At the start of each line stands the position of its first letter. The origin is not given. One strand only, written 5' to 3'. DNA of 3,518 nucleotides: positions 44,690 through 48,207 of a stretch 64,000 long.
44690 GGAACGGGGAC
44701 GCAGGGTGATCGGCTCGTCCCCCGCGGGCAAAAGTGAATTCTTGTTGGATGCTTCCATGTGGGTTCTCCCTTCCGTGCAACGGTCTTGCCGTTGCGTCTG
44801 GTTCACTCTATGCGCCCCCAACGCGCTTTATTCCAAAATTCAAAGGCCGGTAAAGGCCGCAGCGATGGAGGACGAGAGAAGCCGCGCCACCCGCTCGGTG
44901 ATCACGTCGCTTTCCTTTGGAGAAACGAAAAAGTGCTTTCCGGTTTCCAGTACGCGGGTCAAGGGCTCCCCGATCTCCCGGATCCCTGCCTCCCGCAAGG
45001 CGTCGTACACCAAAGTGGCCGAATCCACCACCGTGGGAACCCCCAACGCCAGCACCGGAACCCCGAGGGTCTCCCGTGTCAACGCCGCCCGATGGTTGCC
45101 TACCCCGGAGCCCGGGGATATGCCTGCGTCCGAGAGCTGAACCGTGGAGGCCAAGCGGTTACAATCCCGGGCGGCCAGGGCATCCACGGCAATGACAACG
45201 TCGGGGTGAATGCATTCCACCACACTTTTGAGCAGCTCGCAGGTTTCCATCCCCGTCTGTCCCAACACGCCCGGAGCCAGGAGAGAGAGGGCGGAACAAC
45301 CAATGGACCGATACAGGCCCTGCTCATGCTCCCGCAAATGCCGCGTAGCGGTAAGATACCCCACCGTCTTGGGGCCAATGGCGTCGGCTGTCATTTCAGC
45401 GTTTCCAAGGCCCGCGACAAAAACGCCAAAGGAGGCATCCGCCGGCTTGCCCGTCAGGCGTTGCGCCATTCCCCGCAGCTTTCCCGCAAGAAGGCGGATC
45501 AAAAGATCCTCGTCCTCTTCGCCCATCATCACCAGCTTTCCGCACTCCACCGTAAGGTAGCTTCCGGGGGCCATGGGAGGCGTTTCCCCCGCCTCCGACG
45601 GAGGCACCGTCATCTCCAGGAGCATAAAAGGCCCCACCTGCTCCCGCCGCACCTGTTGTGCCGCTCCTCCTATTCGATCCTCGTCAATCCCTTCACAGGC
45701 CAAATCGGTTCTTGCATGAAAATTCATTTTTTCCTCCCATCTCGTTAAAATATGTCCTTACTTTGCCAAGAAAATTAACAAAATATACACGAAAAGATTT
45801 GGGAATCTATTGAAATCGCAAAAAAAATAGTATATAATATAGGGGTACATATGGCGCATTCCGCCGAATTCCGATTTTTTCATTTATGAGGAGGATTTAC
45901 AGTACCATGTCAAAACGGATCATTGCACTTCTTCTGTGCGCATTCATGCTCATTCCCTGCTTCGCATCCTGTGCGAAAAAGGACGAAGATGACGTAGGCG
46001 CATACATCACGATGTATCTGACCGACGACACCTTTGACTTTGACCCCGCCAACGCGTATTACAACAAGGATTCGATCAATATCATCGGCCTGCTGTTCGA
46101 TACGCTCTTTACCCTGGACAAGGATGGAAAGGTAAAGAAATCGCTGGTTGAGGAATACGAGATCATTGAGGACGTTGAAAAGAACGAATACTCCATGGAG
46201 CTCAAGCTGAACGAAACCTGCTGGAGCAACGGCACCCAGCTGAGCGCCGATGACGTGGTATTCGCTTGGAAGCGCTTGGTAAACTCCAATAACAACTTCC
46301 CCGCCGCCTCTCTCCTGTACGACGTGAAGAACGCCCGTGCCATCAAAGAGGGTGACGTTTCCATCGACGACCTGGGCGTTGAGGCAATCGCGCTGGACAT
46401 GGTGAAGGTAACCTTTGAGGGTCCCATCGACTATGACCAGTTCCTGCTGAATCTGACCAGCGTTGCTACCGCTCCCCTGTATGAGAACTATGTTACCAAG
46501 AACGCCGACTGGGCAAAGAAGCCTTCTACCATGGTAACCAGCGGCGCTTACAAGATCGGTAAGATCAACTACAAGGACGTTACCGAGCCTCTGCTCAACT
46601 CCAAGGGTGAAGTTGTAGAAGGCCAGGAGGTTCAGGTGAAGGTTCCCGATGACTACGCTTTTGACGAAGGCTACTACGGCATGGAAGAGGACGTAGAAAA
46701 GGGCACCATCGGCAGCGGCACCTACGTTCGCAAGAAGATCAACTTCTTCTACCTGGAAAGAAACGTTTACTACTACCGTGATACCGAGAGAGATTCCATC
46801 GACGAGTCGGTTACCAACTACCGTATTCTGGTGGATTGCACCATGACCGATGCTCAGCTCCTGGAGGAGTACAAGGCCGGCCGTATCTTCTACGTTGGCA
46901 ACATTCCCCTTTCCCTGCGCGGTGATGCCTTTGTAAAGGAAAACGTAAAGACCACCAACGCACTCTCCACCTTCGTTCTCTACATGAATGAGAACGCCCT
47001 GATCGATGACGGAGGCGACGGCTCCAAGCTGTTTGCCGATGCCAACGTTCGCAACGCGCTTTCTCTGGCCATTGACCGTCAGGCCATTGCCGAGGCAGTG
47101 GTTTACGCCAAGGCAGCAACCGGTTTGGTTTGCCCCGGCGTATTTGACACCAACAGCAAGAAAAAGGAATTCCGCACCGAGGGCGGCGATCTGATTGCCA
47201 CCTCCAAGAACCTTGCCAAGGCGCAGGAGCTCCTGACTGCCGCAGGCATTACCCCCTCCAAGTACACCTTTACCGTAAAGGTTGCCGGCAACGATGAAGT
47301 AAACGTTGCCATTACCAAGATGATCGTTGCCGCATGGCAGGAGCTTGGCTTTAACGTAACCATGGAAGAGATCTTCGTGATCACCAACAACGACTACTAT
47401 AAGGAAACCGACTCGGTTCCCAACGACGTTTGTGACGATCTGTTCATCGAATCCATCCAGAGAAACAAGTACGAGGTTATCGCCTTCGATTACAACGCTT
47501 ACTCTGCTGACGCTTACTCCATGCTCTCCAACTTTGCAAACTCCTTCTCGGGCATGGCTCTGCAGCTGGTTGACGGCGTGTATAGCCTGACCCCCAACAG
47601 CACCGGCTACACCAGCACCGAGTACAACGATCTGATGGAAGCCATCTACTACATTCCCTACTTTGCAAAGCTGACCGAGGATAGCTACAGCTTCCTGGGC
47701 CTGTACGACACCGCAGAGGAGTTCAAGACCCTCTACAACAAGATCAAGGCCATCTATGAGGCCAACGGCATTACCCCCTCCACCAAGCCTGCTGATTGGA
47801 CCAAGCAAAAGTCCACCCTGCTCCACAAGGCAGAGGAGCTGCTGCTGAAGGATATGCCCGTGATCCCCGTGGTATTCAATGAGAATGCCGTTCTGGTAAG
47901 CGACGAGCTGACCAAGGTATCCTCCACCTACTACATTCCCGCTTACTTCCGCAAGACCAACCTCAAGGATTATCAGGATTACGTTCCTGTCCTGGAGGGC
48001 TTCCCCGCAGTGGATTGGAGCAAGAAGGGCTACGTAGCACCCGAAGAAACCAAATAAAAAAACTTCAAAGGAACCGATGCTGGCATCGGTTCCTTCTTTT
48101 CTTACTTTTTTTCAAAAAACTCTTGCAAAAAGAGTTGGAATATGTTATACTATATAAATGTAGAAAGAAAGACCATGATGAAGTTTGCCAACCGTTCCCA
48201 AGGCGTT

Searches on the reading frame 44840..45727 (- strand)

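Call 8: search_protein_families(library=pfam, proteins=[window:44840-45727:-], max_evalue=0.001)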
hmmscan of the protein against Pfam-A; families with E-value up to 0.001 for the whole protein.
window:44840-45727:- (295 aa): 1 family
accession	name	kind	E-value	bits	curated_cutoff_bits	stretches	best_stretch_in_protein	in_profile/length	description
PF03418.19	Peptidase_A25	-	9.5e-54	183.1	27.8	1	44-244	43-239/353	Germination protease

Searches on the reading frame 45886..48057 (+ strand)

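Call 8: search_protein_families(library=pfam, proteins=[window:45886-48057:+], max_evalue=0.001)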
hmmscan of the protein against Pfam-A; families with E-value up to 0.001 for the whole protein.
window:45886-48057:+ (723 aa): 1 family
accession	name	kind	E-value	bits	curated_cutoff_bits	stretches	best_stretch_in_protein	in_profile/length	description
PF00496.27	SBP_bac_5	-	1.5e-47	162.9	32.4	2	268-553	109-363/368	Bacterial extracellular solute-binding proteins, family 5 Middle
